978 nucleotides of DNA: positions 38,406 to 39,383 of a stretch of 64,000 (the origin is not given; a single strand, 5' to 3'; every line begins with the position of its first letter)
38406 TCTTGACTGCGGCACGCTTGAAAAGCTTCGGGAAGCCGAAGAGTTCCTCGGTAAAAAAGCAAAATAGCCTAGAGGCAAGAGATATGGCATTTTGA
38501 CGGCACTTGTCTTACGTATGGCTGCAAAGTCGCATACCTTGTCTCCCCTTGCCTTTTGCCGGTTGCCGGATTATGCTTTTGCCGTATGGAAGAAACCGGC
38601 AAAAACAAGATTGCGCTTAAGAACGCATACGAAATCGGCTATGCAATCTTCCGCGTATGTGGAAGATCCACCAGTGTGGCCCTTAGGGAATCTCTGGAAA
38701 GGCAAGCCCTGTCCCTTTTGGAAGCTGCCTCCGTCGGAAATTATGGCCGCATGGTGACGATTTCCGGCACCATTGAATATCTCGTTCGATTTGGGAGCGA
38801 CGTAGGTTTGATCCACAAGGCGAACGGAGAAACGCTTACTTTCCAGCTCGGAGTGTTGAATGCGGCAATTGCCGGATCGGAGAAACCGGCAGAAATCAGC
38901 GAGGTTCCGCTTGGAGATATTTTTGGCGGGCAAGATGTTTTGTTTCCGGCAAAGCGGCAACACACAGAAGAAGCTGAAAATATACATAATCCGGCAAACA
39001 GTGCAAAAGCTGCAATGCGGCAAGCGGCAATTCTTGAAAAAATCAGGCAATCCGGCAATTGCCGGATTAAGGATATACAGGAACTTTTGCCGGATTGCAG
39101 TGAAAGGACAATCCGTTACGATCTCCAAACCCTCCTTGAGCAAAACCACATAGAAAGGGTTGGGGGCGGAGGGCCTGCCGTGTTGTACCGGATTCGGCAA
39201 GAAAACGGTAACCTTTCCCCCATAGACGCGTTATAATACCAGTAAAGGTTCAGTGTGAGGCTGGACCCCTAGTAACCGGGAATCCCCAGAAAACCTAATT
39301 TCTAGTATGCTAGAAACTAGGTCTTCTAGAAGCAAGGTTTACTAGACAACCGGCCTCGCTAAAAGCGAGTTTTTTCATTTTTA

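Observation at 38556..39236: ORF saturated with a recurring 9-mer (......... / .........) including an 18-bp perfect palindrome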

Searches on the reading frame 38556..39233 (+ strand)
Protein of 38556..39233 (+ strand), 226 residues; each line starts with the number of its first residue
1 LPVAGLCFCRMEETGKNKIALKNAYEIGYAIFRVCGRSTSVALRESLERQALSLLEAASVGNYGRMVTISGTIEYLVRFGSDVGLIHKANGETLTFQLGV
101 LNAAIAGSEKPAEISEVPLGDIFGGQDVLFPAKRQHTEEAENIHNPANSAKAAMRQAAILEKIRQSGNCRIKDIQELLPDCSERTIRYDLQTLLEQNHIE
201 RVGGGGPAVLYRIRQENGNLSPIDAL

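Call 5: search_protein_families(library=pfam, proteins=[window:38556-39233:+], max_evalue=1)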
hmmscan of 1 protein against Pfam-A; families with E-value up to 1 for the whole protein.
window:38556-39233:+ (226 aa): 8 families
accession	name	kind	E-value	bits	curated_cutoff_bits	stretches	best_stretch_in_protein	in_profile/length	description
PF08220.18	HTH_DeoR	-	4.2e-10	39.6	21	1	155-205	1-50/57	DeoR-like helix-turn-helix domain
PF01638.23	HxlR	-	0.004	17.4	20.8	1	158-213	9-65/91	HxlR-like helix-turn-helix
PF03965.22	Penicillinase_R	-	0.019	15.8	22.6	1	156-213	5-64/115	Penicillinase repressor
PF08461.16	HTH_12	-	0.019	15.4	21.4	1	179-206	28-55/66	Ribonuclease R winged-helix domain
PF08279.18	HTH_11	-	0.054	13.8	25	1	155-197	1-43/55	HTH domain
PF02845.22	CUE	-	0.071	13.2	21.1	1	171-191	5-25/42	CUE domain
PF01047.28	MarR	-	0.095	13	24.6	1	154-178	3-27/59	MarR family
PF05158.18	RNA_pol_Rpc34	-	0.16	11.9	28.4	1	152-216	8-73/332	RNA polymerase Rpc34 subunit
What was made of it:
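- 38586..39236 (+): CDS of 216 aa: four-helix bundle (aa 4-95), disordered linker (about aa 96-135) and DeoR-type winged HTH (aa 136-205). Pfam HTH_DeoR matches (call 5).
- On DeoR/GlpR family transcriptional regulators: Pfam gives 39.6 bits against a cut-off of 21, E=4.2e-10 (call 5). There is no DeoRC hit (call 5).
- On ParB-parS centromere: No ParB domain was found (call 5).
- Checked: The DeoR-like HTH is confirmed: Pfam PF08220, residues 155-205 of the 226-aa ORF, E=4e-10 (call 5).
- The gene encodes a DNA-binding domain (call 5).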

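Call 8: find_homologous_proteins(query=window:38556-39233:+)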
Query window:38556-39233:+ (226 aa): 204 proteins with E <= 0.001 among 788 candidates; the best 120 are listed.
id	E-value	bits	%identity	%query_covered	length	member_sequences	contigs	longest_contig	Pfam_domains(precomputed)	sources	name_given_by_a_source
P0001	2.0e-135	467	100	96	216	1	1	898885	PF08220.19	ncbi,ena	-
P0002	5.4e-120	417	88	97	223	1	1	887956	PF08220.19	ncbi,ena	-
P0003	7.4e-116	403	87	96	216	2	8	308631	PF08220.19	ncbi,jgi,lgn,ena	ncbi:MAG: DeoR family transcriptional regulator [Minisyncoccia bacterium]|jgi:hypothetical protein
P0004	8.5e-73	262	64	90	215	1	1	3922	PF08220.19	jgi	jgi:hypothetical protein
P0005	2.5e-72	261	63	91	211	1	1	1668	PF08220.19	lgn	-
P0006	1.1e-71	259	62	91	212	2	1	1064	PF08220.19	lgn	-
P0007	1.9e-69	251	57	96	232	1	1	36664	PF08220.19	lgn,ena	-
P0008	2.6e-69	251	59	91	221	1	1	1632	PF08220.19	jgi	jgi:hypothetical protein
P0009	4.7e-69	250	60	92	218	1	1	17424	PF08220.19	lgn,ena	-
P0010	5.6e-69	250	60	90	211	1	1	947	PF08220.19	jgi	jgi:hypothetical protein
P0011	9.4e-69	249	59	92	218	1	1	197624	PF08220.19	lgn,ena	-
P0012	1.0e-68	249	57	93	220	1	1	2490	PF08220.19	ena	-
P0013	1.9e-68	248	60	91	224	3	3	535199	PF08220.19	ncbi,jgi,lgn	ncbi:MAG: DeoR family transcriptional regulator [Minisyncoccia bacterium]|jgi:hypothetical protein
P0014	2.9e-68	248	57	90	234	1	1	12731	PF08220.19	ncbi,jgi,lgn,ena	-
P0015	6.7e-68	246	52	90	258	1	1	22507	PF08220.19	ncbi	-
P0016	1.8e-67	245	56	89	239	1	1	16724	PF08220.19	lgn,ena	-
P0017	1.9e-67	245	57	91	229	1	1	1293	PF08220.19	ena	-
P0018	2.0e-67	245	55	92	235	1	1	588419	PF08220.19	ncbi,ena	-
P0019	2.1e-67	245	57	90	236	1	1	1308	PF08220.19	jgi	jgi:hypothetical protein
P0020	1.9e-66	242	57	91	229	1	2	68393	PF08220.19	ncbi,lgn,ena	-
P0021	5.8e-66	240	58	91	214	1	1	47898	PF08220.19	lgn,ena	-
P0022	2.8e-64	235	56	90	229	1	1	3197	PF08220.19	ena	-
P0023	3.6e-64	234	55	90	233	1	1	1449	PF08220.19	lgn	-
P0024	3.3e-63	231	57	90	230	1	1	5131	PF08220.19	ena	-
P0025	6.6e-62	227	53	90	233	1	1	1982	PF08220.19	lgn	-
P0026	1.3e-59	219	55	91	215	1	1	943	PF08220.19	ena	-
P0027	7.0e-59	217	53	90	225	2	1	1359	PF08220.19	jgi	-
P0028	7.2e-59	217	54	91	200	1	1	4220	PF08220.19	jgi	jgi:hypothetical protein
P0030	9.4e-57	210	49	92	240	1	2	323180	PF08220.19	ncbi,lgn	-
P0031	9.5e-57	210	56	91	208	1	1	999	PF08220.19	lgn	-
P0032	3.2e-56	208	51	94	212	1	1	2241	PF08220.19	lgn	-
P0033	3.6e-56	208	56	86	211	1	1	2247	PF08220.19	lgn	-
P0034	3.3e-55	205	53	89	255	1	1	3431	PF08220.19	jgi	jgi:DeoR-like helix-turn-helix domain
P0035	4.6e-55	204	53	90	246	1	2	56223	PF08220.19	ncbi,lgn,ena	-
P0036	2.4e-51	192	47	91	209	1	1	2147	PF08220.19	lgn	-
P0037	4.7e-49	185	50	90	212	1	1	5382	PF08220.19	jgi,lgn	jgi:hypothetical protein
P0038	8.3e-49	184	45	89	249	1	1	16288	PF08220.19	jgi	jgi:DeoR-like helix-turn-helix domain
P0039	9.5e-49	184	48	90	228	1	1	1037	PF08220.19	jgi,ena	-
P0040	1.2e-45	174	44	93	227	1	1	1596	PF08220.19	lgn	-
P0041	2.7e-45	173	43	91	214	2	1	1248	PF08220.19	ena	-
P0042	5.6e-45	171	47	89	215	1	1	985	PF08220.19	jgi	-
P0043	2.0e-44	170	46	93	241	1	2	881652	PF08220.19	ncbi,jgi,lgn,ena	jgi:hypothetical protein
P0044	2.0e-44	170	45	91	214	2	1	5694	PF08220.19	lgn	-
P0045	1.1e-43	167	46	90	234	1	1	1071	PF08220.19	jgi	jgi:hypothetical protein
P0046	1.7e-43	167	42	95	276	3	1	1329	PF08220.19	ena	-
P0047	3.4e-43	166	39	91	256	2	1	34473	PF08220.19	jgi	jgi:hypothetical protein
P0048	3.5e-43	166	42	93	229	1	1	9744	PF08220.19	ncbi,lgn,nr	ncbi:MAG TPA: DeoR family transcriptional regulator [Candidatus Paceibacterota bacterium]|nr:DeoR fa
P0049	3.5e-43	166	45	90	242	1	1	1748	PF08220.19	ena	-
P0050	5.8e-43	165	41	91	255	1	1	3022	PF08220.19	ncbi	-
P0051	1.4e-42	164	36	91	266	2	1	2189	PF08220.19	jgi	jgi:hypothetical protein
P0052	2.6e-42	163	45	90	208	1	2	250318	PF08220.19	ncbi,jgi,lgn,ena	-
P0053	3.8e-42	162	44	91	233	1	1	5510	PF08220.19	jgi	jgi:hypothetical protein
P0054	4.3e-42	162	42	89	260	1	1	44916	PF08220.19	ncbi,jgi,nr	ncbi:MAG TPA: DeoR family transcriptional regulator [Candidatus Paceibacterota bacterium]|jgi:hypoth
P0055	6.1e-42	162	44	89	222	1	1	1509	PF08220.19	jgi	jgi:hypothetical protein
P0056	1.3e-41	160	42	91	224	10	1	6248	PF08220.19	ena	-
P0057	1.8e-41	160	44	89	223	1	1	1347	PF08220.19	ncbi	-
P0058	2.4e-41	160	38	91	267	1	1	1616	PF08220.19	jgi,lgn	jgi:hypothetical protein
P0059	2.4e-41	160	41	92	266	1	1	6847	PF08220.19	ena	-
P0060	3.1e-41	159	43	91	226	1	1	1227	PF08220.19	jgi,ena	-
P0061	3.8e-41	159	40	91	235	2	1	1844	PF08220.19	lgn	-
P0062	3.8e-41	159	60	35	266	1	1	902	PF08220.19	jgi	jgi:hypothetical protein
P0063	4.0e-41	159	43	91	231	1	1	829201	PF08220.19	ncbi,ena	-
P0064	9.6e-41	158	37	92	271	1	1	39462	PF08220.19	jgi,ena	jgi:DNA-binding HxlR family transcriptional regulator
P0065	1.0e-40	158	37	92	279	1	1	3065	PF08220.19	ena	-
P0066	1.1e-40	157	43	94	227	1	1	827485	PF08220.19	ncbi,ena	-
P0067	1.2e-40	157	68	31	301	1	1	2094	PF08220.19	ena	-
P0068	1.4e-40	157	42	91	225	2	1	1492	PF08220.19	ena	-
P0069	1.7e-40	157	42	89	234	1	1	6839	PF08220.19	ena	-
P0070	1.8e-40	157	43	94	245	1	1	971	PF08220.19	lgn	-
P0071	2.0e-40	157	58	38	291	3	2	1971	PF08220.19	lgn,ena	-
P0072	4.1e-40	156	36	91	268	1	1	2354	PF08220.19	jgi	jgi:hypothetical protein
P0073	4.9e-40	155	43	91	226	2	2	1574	PF08220.19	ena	-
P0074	5.3e-40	155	43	91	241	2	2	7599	PF08220.19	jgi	jgi:hypothetical protein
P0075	6.4e-40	155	68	31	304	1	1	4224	PF08220.19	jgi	jgi:DeoR-like helix-turn-helix domain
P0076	7.0e-40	155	73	28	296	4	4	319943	PF08220.19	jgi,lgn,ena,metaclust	metaclust:\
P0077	8.3e-40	155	43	89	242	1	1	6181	PF08220.19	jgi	jgi:hypothetical protein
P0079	1.1e-39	154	42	89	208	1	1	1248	PF08220.19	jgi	-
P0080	1.2e-39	154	41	88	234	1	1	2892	PF08220.19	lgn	-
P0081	1.3e-39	154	41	89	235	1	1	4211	PF08220.19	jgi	jgi:hypothetical protein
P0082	1.6e-39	154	36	89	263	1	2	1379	PF08220.19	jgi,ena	jgi:hypothetical protein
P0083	1.7e-39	154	42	87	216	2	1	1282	PF08220.19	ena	-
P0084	2.1e-39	153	42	89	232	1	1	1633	PF08220.19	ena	-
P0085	2.1e-39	153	40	89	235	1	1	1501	PF08220.19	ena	-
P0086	3.2e-39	153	38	91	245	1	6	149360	PF08220.19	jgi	jgi:hypothetical protein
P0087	4.1e-39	152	43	90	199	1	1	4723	PF08220.19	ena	-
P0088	4.3e-39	152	44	89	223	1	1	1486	PF08220.19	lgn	-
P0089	6.6e-39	152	41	91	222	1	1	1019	PF08461.17,PF08220.19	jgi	jgi:DeoR-like helix-turn-helix domain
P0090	7.4e-39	151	44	91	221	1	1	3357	PF08220.19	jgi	jgi:DNA-binding HxlR family transcriptional regulator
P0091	7.7e-39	151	42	89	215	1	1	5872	PF08461.17,PF08220.19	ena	-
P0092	9.4e-39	151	35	91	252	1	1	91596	PF08220.19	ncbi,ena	-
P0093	9.5e-39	151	63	32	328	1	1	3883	PF08220.19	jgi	jgi:hypothetical protein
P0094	1.2e-38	151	41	91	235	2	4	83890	PF08220.19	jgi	jgi:hypothetical protein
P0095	1.2e-38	151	36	91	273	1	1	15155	PF08220.19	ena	-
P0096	1.3e-38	151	41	89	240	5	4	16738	PF08220.19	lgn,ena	-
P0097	1.3e-38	151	36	89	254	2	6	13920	PF08220.19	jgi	jgi:hypothetical protein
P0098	1.3e-38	151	43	87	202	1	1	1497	PF08220.19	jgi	-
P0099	1.6e-38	150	42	89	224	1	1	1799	PF08220.19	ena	-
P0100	1.7e-38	150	42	90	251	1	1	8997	PF08220.19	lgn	-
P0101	1.9e-38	150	40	91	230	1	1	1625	PF08220.19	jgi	jgi:hypothetical protein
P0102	2.3e-38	150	38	91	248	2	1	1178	PF08220.19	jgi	jgi:preprotein translocase subunit SecD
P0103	3.3e-38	149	41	89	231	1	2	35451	PF08220.19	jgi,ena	jgi:hypothetical protein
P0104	6.3e-38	148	40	89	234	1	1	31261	PF08461.17,PF08220.19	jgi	jgi:hypothetical protein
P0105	7.3e-38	148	34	92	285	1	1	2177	PF08220.19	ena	-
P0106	7.5e-38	148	41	89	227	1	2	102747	PF08220.19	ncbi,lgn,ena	-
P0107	7.6e-38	148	42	89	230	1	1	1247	PF08461.17,PF08220.19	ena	-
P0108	8.7e-38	148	34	85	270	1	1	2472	PF08220.19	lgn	-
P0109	8.9e-38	148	38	90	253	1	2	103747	PF08220.19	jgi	jgi:hypothetical protein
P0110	9.5e-38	148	38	92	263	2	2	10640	PF08220.19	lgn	-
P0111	1.1e-37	148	36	92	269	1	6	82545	PF08220.19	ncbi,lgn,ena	-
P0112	1.3e-37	147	39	92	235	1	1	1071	PF08461.17,PF08220.19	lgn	-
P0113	1.3e-37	147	45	92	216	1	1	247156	PF08220.19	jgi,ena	-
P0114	1.5e-37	147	42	89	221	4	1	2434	PF08220.19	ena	-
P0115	1.6e-37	147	39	91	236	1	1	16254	PF08220.19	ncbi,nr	ncbi:MAG: DeoR family transcriptional regulator [Candidatus Pacebacteria bacterium]|nr:DeoR family t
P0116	1.7e-37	147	35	91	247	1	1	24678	PF08220.19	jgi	jgi:hypothetical protein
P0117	1.8e-37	147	70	28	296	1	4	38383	PF08220.19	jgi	jgi:hypothetical protein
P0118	2.0e-37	147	42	91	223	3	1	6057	PF08220.19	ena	-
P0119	2.1e-37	147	42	89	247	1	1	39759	PF08220.19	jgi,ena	-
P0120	2.2e-37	147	39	89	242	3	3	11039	PF08220.19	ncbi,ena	-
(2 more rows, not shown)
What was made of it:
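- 38586..39236 (+): 204 homologues were found (call 8).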

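Call 10: find_encoding_contigs(protein=P0002, flank=10000, max_places=2)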
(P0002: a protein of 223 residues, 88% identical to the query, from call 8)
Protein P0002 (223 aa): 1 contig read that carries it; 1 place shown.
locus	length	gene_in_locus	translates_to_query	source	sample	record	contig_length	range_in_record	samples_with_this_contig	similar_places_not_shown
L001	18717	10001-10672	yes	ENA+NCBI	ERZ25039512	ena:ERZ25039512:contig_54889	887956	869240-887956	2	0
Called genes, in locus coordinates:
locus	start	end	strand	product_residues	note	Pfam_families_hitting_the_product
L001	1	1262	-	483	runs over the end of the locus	PF02878:PGM_PMM_I, PF02879:PGM_PMM_II, PF02880:PGM_PMM_III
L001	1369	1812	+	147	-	PF04308:RNaseH_like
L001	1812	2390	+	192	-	PF13482:RNase_H_2, PF10108:DNA_pol_B_exo2 (weak)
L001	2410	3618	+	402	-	PF00266:Aminotran_5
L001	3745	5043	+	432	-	PF00089:Trypsin, PF10459:Peptidase_S46 (faint), PF13365:Trypsin_2, PF13180:PDZ_2, PF00595:PDZ (weak), PF17820:PDZ_6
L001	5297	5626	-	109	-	-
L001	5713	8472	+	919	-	PF02861:Clp_N, PF13191:AAA_16 (weak), PF00004:AAA, PF17871:AAA_lid_9, PF00004:AAA, PF07724:AAA_2, PF07728:AAA_5, PF10431:ClpB_D2-small, +8 more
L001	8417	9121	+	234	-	-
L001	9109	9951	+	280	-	PF00483:NTP_transferase, PF12804:NTP_transf_3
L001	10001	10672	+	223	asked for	PF08220:HTH_DeoR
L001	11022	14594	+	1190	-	PF01471:PG_binding_1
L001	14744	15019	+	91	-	PF00216:Bac_DNA_binding, PF18291:HU-HIG (weak)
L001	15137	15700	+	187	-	PF10543:ORF6N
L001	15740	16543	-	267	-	-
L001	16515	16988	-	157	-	-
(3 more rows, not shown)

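Call 11: find_encoding_contigs(protein=P0003, flank=10000, max_places=2)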
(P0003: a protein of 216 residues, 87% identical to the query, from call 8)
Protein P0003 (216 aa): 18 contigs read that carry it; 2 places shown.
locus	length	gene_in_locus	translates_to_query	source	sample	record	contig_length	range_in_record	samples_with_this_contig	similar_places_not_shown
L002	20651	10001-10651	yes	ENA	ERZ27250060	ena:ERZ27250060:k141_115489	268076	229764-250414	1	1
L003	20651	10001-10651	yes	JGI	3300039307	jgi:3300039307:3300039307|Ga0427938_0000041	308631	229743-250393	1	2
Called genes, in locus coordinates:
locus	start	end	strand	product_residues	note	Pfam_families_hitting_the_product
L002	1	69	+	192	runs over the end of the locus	PF13482:RNase_H_2, PF10108:DNA_pol_B_exo2 (weak)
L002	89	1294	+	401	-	PF00266:Aminotran_5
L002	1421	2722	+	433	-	PF00089:Trypsin, PF10459:Peptidase_S46 (faint), PF13365:Trypsin_2, PF13180:PDZ_2, PF00595:PDZ (faint), PF17820:PDZ_6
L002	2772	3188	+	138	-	-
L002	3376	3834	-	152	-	-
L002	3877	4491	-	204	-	PF00702:Hydrolase, PF13419:HAD_2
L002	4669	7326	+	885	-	PF02861:Clp_N, PF13191:AAA_16 (weak), PF00004:AAA, PF17871:AAA_lid_9, PF00004:AAA, PF07724:AAA_2, PF07728:AAA_5, PF10431:ClpB_D2-small, +8 more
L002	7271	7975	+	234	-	-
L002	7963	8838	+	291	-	PF00483:NTP_transferase, PF12804:NTP_transf_3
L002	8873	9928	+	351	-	PF13354:Beta-lactamase2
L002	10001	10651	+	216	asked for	PF08220:HTH_DeoR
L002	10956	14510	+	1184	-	PF01471:PG_binding_1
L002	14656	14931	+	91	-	PF00216:Bac_DNA_binding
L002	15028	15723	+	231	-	PF10543:ORF6N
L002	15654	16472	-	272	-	-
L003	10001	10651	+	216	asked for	PF08220:HTH_DeoR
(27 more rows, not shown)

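Call 16: find_related_loci(query=A1, collection=genome_contigs, flank=10000)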
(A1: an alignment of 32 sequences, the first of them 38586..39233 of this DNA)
Query A1 (216 aa) in genome_contigs; peptide patterns used: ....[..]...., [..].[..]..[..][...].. (x = any residue, [..] = any of these).
232 stretches matched a pattern; 151 encode a relative of the query (tblastn E <= 1e-3); the best 80 are kept; 80 distinct loci.
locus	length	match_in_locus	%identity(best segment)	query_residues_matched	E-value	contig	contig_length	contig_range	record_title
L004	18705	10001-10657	88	1-216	3e-127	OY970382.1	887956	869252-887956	MAG: uncultured bacterium isolate MFD03726.bin.c.5 genome assembly, chromosome: 1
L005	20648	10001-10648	87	1-216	1e-125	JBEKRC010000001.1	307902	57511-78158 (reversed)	MAG: Minisyncoccia bacterium isolate SPRUCE 501 SPRUCE_501_1, whole genome shotgun sequence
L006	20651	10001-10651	60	1-206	3e-78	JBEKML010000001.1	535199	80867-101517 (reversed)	MAG: Minisyncoccia bacterium isolate SPRUCE 393 SPRUCE_393_1, whole genome shotgun sequence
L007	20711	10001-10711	55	1-210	3e-77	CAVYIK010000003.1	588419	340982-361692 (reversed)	MAG: uncultured bacterium isolate MFD01476.bin.2.169 genome assembly, contig: contig_73288, whole genome shotgun sequenc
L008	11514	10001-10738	57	1-216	3e-77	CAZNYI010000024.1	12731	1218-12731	MAG TPA_asm: uncultured Candidatus Saccharibacteria bacterium isolate binchicken_co54_413 genome assembly, contig: NODE_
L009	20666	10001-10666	57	1-205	7e-71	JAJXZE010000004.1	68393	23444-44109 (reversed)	MAG: bacterium isolate BP7.bin39 NODE_470_length_68393_cov_2.167375, whole genome shotgun sequence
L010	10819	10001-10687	49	2-205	2e-65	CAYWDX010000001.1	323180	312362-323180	MAG TPA_asm: uncultured Candidatus Saccharibacteria bacterium isolate SRP273308_co1_109 genome assembly, contig: NODE_25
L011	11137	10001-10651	53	11-214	5e-64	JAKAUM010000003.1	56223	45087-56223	MAG: bacterium isolate YP3.bin32 NODE_708_length_56223_cov_7.43718, whole genome shotgun sequence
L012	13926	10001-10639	45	1-204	3e-50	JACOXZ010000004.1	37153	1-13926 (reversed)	MAG: Candidatus Liptonbacteria bacterium isolate NC_groundwater_166_Ag_S-0.1um_47_12 S4_GD2017_2_S1_scaffold_1487, whole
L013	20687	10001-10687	43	1-205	1e-49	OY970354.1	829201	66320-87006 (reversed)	MAG: uncultured bacterium isolate MFD04540.bin.2.12 genome assembly, chromosome: 1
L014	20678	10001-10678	43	1-213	1e-49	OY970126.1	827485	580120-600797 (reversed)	MAG: uncultured bacterium isolate MFD05512.bin.c.3 genome assembly, chromosome: 1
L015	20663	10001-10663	46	1-211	2e-49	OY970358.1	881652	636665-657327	MAG: uncultured bacterium isolate MFD00082.bin.c.7 genome assembly, chromosome: 1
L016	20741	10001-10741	42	3-204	1e-48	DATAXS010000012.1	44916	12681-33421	MAG TPA_asm: Candidatus Paceibacterota bacterium isolate SMAG_U5659 k141_671853, whole genome shotgun sequence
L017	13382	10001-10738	42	1-205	2e-48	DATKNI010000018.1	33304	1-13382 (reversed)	MAG TPA_asm: Candidatus Paceibacterota bacterium isolate SMAG_U14733 k141_5553325, whole genome shotgun sequence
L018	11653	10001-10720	38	1-215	5e-48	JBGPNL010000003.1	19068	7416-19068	MAG: Candidatus Paceibacteria bacterium isolate OBJ_0618_7090110_215 k141_3977486_length_19068_cov_46.4742, whole genome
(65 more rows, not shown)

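Call 35: predict_structure(alignment_id=A1)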
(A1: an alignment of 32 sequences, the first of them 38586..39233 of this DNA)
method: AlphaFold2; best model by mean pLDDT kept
length: 216 residues; sequences in the alignment: 32
mean_pLDDT: 79.9   pTM: 0.45
mean pLDDT of the five models: 79.9, 79.1, 78.6, 78.6, 78.0
residues with pLDDT >= 90: 114; 70-90: 43; 50-70: 24; < 50: 35
segments of 3 or more residues with pLDDT < 50: 115-135, 208-216
pLDDT, mean of each block of 10 residues (from residue 1): 68 96 92 96 96 93 97 96 96 78 53 49 38 54 89 90 89 91 91 80 69 43
secondary structure, 60 per line:
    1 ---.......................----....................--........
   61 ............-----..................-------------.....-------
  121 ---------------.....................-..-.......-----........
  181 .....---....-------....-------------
elements in order: H4-26 H31-50 H53-72 H78-95 H109-113 H136-156 H161-167 H173-185 E189-192 E200-203
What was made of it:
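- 38586..39236 (+): AlphaFold2 gives mean pLDDT 79.9 (call 35).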
